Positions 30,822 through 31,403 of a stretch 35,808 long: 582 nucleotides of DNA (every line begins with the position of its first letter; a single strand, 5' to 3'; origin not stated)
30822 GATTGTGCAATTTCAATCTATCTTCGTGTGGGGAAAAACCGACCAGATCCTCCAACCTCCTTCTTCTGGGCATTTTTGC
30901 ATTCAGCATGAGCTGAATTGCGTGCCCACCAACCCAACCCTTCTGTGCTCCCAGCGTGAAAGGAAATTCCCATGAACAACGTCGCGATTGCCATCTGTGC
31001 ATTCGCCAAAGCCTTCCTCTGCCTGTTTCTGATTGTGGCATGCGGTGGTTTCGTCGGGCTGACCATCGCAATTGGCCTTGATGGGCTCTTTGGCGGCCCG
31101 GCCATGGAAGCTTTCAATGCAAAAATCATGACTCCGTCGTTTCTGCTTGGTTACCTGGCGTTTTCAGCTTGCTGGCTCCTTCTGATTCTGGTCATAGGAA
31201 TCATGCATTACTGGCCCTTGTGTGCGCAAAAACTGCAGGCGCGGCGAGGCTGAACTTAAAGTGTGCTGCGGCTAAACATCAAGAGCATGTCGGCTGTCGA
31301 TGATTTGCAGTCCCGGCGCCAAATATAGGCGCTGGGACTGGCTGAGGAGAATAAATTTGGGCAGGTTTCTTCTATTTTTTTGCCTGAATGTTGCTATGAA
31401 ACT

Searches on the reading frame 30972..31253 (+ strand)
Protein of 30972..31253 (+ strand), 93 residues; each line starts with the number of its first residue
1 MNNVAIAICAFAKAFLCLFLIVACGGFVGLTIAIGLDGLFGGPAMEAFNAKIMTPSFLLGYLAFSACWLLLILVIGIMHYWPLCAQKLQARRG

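Call 60: search_protein_families(library=pfam, proteins=[window:30972-31253:+], max_evalue=0.1)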
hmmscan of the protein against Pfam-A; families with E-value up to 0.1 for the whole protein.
window:30972-31253:+ (93 aa): 1 family
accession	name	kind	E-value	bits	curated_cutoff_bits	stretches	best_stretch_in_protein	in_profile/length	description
PF12553.13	DUF3742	-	0.025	15.1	27.2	1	44-84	42-82/120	Protein of unknown function (DUF3742)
